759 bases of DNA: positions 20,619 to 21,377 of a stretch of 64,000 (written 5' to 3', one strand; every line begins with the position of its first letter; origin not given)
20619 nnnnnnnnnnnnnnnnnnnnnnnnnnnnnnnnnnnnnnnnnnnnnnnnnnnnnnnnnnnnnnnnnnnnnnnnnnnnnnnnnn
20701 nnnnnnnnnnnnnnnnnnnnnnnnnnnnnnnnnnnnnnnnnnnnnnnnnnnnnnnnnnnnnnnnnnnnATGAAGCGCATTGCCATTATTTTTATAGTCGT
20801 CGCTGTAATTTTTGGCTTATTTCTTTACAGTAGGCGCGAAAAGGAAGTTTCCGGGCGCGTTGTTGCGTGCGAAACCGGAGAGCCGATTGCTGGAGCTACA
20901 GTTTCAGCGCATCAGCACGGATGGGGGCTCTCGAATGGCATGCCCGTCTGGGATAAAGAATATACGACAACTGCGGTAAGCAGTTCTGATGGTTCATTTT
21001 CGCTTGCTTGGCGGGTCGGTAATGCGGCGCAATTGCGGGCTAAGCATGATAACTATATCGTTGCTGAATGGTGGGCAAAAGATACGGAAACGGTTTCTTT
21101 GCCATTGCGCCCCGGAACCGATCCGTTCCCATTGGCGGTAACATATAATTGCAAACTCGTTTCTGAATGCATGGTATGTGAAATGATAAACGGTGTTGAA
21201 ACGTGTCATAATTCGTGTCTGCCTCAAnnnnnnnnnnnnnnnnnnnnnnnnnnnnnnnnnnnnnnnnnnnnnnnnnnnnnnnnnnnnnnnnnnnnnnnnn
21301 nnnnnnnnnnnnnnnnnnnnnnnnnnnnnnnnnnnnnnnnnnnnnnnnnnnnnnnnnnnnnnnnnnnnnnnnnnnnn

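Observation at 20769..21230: Low-GC gene wedged between parA and parB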

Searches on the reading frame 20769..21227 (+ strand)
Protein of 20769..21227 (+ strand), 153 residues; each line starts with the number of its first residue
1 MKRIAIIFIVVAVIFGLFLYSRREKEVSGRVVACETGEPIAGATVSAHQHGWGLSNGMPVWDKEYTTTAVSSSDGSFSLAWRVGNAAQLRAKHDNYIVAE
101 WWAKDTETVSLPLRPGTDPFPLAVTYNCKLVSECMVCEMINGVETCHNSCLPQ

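Call 5: search_protein_families(library=pfam, proteins=[window:20769-21227:+], max_evalue=1)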
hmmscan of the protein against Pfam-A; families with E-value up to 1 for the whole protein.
window:20769-21227:+ (153 aa): 3 families
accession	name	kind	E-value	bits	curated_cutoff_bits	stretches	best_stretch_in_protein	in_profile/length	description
PF13620.12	CarboxypepD_reg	-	3.8e-06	27.6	32.3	1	27-96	2-59/82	Carboxypeptidase regulatory-like domain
PF13715.12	CarbopepD_reg_2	-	0.00022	21.6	32.2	1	27-53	1-27/88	CarboxypepD_reg-like domain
PF15117.11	UPF0697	-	0.27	11.8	27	1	6-32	19-45/98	Uncharacterised protein family UPF0697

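Call 6: find_homologous_proteins(query=window:20769-21227:+, max_evalue=0.01)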
Query window:20769-21227:+ (153 aa): 1 proteins with E <= 0.01 among 38 candidates.
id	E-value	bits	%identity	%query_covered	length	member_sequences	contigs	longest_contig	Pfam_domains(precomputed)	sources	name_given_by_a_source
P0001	1.9e-60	221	64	100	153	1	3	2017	-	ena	-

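Call 7: find_encoding_contigs(protein=window:20769-21227:+, flank=6000, max_places=10)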
Protein window:20769-21227:+ (153 aa): no gene with exactly this product is on record in the collection.

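Call 8: find_encoding_contigs(protein=P0001, flank=6000, max_places=10)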
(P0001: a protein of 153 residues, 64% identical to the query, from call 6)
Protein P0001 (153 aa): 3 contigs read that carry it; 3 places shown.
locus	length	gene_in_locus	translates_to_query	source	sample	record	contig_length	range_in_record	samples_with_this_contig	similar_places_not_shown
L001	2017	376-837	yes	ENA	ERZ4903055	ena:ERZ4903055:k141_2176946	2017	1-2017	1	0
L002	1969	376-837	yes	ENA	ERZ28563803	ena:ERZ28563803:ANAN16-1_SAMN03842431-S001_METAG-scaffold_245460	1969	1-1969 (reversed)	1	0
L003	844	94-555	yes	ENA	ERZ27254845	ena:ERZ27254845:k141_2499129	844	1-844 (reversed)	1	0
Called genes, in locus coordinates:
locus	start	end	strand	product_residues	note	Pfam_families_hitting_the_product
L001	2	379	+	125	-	?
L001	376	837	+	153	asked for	-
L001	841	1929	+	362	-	PF02195:ParB_N, PF17762:HTH_ParB, PF23552:ParB_C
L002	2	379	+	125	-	?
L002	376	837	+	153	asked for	-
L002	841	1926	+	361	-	-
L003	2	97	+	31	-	?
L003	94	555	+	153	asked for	-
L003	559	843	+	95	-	?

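Call 24: search_protein_representatives(alignment_id=A1)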
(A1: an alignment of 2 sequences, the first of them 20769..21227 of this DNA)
Query: 2 sequences, 155 profile positions. Proteins with E-value up to 0.001 (for the whole library): 141; up to 1e-10: 57; up to 1e-30: 1. The best 141 are listed.
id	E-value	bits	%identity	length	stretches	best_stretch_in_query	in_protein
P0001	1.6e-92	323.5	-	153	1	1-155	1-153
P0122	2.0e-30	121.8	-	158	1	4-151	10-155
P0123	6.2e-30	120.2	-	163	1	6-151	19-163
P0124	1.8e-28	115.4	-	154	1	9-150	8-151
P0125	2.0e-24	102.3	-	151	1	3-150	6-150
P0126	6.0e-24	100.7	-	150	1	3-128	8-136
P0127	1.5e-23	99.4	-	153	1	16-152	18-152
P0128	4.9e-23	97.8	-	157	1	1-151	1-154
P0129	3.3e-22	95.1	-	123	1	28-150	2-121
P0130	1.2e-20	90.0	-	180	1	22-151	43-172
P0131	1.3e-20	89.9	-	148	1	1-150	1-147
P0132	2.0e-20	89.3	-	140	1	9-109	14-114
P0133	2.3e-20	89.1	-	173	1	18-152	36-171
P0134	7.2e-20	87.5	-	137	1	5-98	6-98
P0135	1.2e-19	86.7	-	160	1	14-150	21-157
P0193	9.6e-09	51.3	-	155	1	25-150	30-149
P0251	1.7e-04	37.5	-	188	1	5-152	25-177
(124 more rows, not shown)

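Call 27: find_encoding_contigs(protein=P0122, flank=5000, max_places=3)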
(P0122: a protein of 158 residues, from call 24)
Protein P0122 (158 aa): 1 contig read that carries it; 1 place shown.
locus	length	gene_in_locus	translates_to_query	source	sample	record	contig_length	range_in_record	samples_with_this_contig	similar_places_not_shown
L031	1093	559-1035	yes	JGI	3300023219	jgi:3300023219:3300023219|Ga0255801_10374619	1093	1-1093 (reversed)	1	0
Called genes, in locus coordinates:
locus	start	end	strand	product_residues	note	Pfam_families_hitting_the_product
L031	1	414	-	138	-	?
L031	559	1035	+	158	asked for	-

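Call 28: find_homologous_proteins(query=A2, max_evalue=0.00001)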
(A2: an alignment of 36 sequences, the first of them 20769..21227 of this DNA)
Query A2 (36 sequences) (153 aa, profile of the alignment): 5 proteins with E <= 0.00001 among 4316 candidates.
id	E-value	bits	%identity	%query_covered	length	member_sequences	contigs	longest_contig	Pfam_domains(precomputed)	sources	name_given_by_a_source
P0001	4.5e-41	158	64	100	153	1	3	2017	-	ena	-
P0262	1.3e-40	157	39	95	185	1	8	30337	-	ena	-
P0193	8.4e-38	148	30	82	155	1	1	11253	-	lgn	-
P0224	3.0e-37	146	23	82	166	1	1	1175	-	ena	-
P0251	7.5e-35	138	24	96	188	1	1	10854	-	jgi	jgi:hypothetical protein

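Call 29: find_encoding_contigs(protein=P0262, flank=5000, max_places=3)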
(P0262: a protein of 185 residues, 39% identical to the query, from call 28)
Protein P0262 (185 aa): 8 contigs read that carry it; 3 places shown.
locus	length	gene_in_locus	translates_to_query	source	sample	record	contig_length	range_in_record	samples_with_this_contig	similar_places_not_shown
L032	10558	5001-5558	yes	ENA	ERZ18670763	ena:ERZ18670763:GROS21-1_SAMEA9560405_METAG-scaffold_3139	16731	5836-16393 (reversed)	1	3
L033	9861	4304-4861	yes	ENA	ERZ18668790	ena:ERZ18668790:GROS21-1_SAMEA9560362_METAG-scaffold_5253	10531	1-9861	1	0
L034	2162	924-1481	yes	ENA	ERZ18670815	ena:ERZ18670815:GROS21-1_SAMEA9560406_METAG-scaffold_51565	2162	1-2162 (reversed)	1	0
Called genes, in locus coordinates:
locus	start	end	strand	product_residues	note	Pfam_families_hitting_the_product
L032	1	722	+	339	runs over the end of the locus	PF13518:HTH_28 (weak), PF13551:HTH_29 (weak), PF00665:rve, PF13683:rve_3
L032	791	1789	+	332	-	-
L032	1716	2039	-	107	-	-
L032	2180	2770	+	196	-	PF09335:VTT_dom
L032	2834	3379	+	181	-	-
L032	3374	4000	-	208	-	PF13489:Methyltransf_23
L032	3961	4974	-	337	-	PF01757:Acyl_transf_3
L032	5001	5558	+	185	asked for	-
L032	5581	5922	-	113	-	PF04020:Phage_holin_4_2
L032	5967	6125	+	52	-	-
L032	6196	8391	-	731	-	-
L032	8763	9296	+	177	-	-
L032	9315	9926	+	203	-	PF00857:Isochorismatase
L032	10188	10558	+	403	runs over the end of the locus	PF25984:BSH_YknX (weak), PF25990:Beta-barrel_YknX (weak), PF26002:Beta-barrel_AprE (weak)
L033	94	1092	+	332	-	-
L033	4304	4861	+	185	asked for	-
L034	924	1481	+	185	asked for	-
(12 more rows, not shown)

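Call 30: find_encoding_contigs(protein=P0193, flank=5000, max_places=2)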
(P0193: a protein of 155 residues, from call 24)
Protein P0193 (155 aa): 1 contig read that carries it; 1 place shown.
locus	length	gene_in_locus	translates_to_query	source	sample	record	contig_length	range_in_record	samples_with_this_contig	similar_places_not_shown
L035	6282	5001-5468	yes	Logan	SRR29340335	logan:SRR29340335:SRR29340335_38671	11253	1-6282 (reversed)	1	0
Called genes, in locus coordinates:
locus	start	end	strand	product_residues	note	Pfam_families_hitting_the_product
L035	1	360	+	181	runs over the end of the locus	PF21982:RecX_HTH1 (weak), PF02631:RecX_HTH2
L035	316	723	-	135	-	-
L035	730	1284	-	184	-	PF04011:LemA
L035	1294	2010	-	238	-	-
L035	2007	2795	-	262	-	PF04536:TPM_phosphatase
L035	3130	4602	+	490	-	PF02475:TRM5-TYW2_MTfase (weak), PF05175:MTS, PF06325:PrmA (weak), PF13847:Methyltransf_31, PF25004:DUF7782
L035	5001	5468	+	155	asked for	-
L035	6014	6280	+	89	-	?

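Call 31: find_encoding_contigs(protein=P0251, flank=5000, max_places=2)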
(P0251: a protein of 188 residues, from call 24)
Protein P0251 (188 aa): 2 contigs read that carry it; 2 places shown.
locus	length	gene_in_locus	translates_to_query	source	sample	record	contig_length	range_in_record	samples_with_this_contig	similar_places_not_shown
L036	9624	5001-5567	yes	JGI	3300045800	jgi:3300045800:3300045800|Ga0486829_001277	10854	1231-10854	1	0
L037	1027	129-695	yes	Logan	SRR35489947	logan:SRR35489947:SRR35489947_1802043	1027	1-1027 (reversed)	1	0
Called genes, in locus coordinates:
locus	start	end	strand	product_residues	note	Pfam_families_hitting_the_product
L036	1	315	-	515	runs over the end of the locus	?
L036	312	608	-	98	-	PF05101:VirB3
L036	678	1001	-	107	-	PF04956:TrbC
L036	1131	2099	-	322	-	PF00126:HTH_1, PF03466:LysR_substrate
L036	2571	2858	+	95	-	PF12728:HTH_17 (weak)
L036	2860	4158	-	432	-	PF13657:Couple_hipA, PF07804:HipA_C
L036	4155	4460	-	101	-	PF13560:HTH_31 (weak)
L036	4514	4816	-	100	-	PF00239:Resolvase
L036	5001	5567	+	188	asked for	-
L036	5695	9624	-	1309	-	?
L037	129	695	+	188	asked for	-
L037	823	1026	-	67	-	?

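Call 41: find_related_loci(query=A3, collection=metagenome_contigs, flank=3000)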
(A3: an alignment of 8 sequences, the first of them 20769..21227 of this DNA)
Query A3 (153 aa) in metagenome_contigs; peptide patterns used: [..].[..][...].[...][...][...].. (x = any residue, [..] = any of these).
9 stretches matched a pattern; 4 encode a relative of the query (tblastn E <= 1e-3); 4 distinct loci.
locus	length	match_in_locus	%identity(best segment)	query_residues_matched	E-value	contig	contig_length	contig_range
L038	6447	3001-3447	40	3-153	1e-35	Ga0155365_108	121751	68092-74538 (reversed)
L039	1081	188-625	40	3-151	4e-36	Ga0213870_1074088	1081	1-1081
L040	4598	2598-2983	49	23-153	1e-28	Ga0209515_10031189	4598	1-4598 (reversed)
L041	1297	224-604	32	6-142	5e-20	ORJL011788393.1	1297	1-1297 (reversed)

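Call 42: predict_structure(alignment_id=A2)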
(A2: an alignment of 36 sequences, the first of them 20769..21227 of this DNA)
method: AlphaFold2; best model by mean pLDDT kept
length: 153 residues; sequences in the alignment: 36
mean_pLDDT: 95.4   pTM: 0.84
mean pLDDT of the five models: 95.4, 95.1, 94.9, 94.3, 94.1
residues with pLDDT >= 90: 137; 70-90: 15; 50-70: 1; < 50: 0
segments of 3 or more residues with pLDDT < 50: none
pLDDT, mean of each block of 10 residues (from residue 1): 96 92 95 98 98 96 97 98 96 97 97 92 93 95 96 77
secondary structure, 60 per line:
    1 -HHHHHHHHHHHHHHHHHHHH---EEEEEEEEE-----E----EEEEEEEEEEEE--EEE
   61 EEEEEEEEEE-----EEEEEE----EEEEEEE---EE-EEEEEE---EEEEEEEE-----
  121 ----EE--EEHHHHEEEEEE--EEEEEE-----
elements in order: H2-21 E25-33 E44-55 E58-70 E76-81 E86-92 E99-104 E108-115 H131-134 E135-140 E143-148

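Call 46: fold_search(model_id=the predicted structure, library=pdb)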
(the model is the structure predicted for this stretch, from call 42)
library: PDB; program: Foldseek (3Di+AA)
matches with E <= 10: 1117; with E <= 0.001: 40
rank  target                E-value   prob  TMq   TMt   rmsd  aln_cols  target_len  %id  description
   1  6yoa_B                1.0e-04  1.00  0.39  0.43   6.5       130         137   13  Lig v 1 structure and the inflammatory response to the Ole e 1 protein family (released 2020-05-13)
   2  5fgs_C                1.5e-04  1.00  0.43  0.52   6.6       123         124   17  Crystal structure of C-terminal domain of shaft pilin spaA from Lactobacillus rhamnosus GG - P21212 space group (released 2016-07-20)
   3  5faa                  1.8e-04  1.00  0.41  0.50   6.4       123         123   17  Crystal structure of C-terminal domain of shaft pilin spaA from Lactobacillus rhamnosus GG, - I422 space group (released 2016-07-20)
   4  3th1_A                2.0e-04  1.00  0.44  0.28   6.1       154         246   11  Crystal structure of chlorocatechol 1,2-dioxygenase from Pseudomonas putida (released 2012-08-22)
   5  9h68_C                2.0e-04  1.00  0.43  0.17   6.6       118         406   13  Crystal Structure of the spore gernation lytic transglycosylase SleC from Clostridioides difficile in its zymogenic fo (released 2025-02-12)
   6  5hts_D                2.0e-04  1.00  0.42  0.27   6.4       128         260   18  Crystal structure of shaft pilin spaA from Lactobacillus rhamnosus GG - D295N mutant (released 2016-07-20)
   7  9h68_A                2.5e-04  1.00  0.42  0.17   7.6       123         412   11  Crystal Structure of the spore gernation lytic transglycosylase SleC from Clostridioides difficile in its zymogenic fo (released 2025-02-12)
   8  5j4m_C                2.6e-04  1.00  0.43  0.27   7.3       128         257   17  Crystal structure of shaft pilin SpaA from Lactobacillus rhamnosus GG - E269A/D295N double mutant (released 2016-07-20)
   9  9h68_D                2.8e-04  1.00  0.41  0.17   6.1       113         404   13  Crystal Structure of the spore gernation lytic transglycosylase SleC from Clostridioides difficile in its zymogenic fo (released 2025-02-12)
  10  6yoa_A                2.8e-04  1.00  0.38  0.42   6.7       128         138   16  Lig v 1 structure and the inflammatory response to the Ole e 1 protein family (released 2020-05-13)
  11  3th1_B                3.1e-04  1.00  0.40  0.26   7.0       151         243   12  Crystal structure of chlorocatechol 1,2-dioxygenase from Pseudomonas putida (released 2012-08-22)
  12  8bdw_H                3.3e-04  1.00  0.39  0.57   6.7       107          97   15  Crystal structure of CnaB2 domain from Lactobacillus plantarum (released 2023-02-22)
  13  8qox_B                3.3e-04  1.00  0.39  0.15  12.2       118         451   19  Two-component assembly of SlaA and SlaB S-layer proteins of Sulfolobus acidocaldarius (released 2024-02-21)
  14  2nsm                  3.6e-04  1.00  0.39  0.16   6.0       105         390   14  Crystal structure of the human carboxypeptidase N (Kininase I) catalytic domain (released 2007-04-24)
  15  9h68_B                3.6e-04  1.00  0.44  0.17   6.0       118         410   13  Crystal Structure of the spore gernation lytic transglycosylase SleC from Clostridioides difficile in its zymogenic fo (released 2025-02-12)
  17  3e8v                  3.8e-04  1.00  0.42  0.73   3.4        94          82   19  Crystal structure of a possible transglutaminase-family protein proteolytic fragment from Bacteroides fragilis (released 2008-09-02)
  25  5aq0_B                5.1e-04  1.00  0.36  0.65   5.3       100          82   17  The structure of the Transthyretin-like domain of the first catalytic domain of the HUMAN Carboxypeptidase D (released 2016-09-28)
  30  5aq0_A                6.6e-04  1.00  0.37  0.67   5.0        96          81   18  The structure of the Transthyretin-like domain of the first catalytic domain of the HUMAN Carboxypeptidase D (released 2016-09-28)
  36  9hfj                  8.7e-04  1.00  0.44  0.80   4.8        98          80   22  Crystal structure of the NTE domain of SusCdex (BT3090) dextran transporter (released 2025-11-26)
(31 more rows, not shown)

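Call 56: fold_search(model_id=the predicted structure, library=viral)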
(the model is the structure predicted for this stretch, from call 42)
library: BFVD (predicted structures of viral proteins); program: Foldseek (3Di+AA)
matches with E <= 10: 860; with E <= 0.001: 26
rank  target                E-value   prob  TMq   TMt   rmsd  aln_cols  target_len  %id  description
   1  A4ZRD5                2.3e-05  1.00  0.46  0.13   5.3       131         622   13  Structural protein [Synechococcus phage Syn5]
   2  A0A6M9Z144            3.0e-05  1.00  0.43  0.29   7.0       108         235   18  (no name in the UniProt tables at hand)
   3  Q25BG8                3.4e-05  1.00  0.44  0.14   2.9        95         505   22  Structural protein 27 [His1 virus (isolate Australia/Victoria)]
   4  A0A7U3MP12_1          3.4e-05  1.00  0.44  0.09   4.8       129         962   17  (no name in the UniProt tables at hand)
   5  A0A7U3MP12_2          4.7e-05  1.00  0.43  0.08   7.8       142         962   10  (no name in the UniProt tables at hand)
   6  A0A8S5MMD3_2          9.1e-05  1.00  0.45  0.08   4.2        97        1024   16  Baseplate J like protein [Siphoviridae sp. ctxc31]
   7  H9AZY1                9.1e-05  1.00  0.44  0.17   6.3       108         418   18  VP17 [Haloarcula hispanica icosahedral virus 2]
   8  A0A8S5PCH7            9.6e-05  1.00  0.36  0.42   7.9       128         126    9  Uncharacterized protein [Siphoviridae sp. ctorp6]
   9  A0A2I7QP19            2.2e-04  1.00  0.38  0.06   7.7       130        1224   12  (no name in the UniProt tables at hand)
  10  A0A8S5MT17            2.3e-04  1.00  0.45  0.69   3.2        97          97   15  Carboxypeptidase regulatory-like domain protein [Siphoviridae sp. ct8Ri8]
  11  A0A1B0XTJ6            2.6e-04  1.00  0.38  0.33   6.6       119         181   13  (no name in the UniProt tables at hand)
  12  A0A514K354            2.7e-04  1.00  0.40  0.36   4.1        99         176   15  Uncharacterized protein [Nitrosopumilus spindle-shaped virus]
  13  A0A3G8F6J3            3.2e-04  1.00  0.39  0.13   6.3       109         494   20  (no name in the UniProt tables at hand)
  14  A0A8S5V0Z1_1          3.8e-04  1.00  0.44  0.08   4.3       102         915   20  Putative membrane protein [Siphoviridae sp. ct3r22]
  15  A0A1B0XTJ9            3.8e-04  1.00  0.39  0.29   6.1       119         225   11  (no name in the UniProt tables at hand)
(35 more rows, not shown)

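Call 58: search_protein_families(library=ncbifam, proteins=[window:20769-21227:+], max_evalue=0.1)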
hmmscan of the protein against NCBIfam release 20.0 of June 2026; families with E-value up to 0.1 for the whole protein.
window:20769-21227:+ (153 aa): 2 families
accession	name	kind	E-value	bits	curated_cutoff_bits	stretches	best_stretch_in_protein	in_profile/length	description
NF052345.1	S_layer_anammox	exception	0.066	10.5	1400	1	26-80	1314-1354/1596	Kustd1514 family S-layer glycoprotein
NF000409.1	MECA_pure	exception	0.073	11.5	1490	1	2-35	5-38/668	PBP2a family beta-lactam-resistant peptidoglycan transpeptidase MecA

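Call 59: search_protein_families(library=padloc, proteins=[window:20769-21227:+], max_evalue=0.1)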
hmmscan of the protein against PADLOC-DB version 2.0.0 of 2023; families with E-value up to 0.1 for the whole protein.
window:20769-21227:+ (153 aa): 0 families

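Call 60: search_protein_families(library=pfam, alignment_id=A2, max_evalue=0.01)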
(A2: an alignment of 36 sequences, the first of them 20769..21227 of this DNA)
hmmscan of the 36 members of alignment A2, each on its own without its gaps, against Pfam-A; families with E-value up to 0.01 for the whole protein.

A. member 1, window:20769-21227:+ (153 aa): 2 families
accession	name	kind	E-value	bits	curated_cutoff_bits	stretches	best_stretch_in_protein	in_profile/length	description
PF13620.12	CarboxypepD_reg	-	3.8e-06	27.6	32.3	1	27-96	2-59/82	Carboxypeptidase regulatory-like domain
PF13715.12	CarbopepD_reg_2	-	0.00022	21.6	32.2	0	27-53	1-27/88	CarboxypepD_reg-like domain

B. families by the number of members that match (of 36 scanned): 9 families
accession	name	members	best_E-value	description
PF13620.12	CarboxypepD_reg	31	1.2e-08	Carboxypeptidase regulatory-like domain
PF13715.12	CarbopepD_reg_2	23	3.5e-08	CarboxypepD_reg-like domain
PF10670.15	DUF4198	1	0.00041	Domain of unknown function (DUF4198)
PF23987.1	Phage_holin_10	1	0.00058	Bacteriophage holin Pam3 gp28 family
PF20598.4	DUF6795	1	0.0019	Domain of unknown function (DUF6795)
PF00576.27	Transthyretin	1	0.0052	HIUase/Transthyretin family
PF22902.2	NOMO1-like_9th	1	0.0062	BOS complex subunit NOMO1-like, beta sandwich domain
PF18067.7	Lipase_C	1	0.0066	Lipase C-terminal domain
PF00111.32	Fer2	1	0.0075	2Fe-2S iron-sulfur cluster binding domain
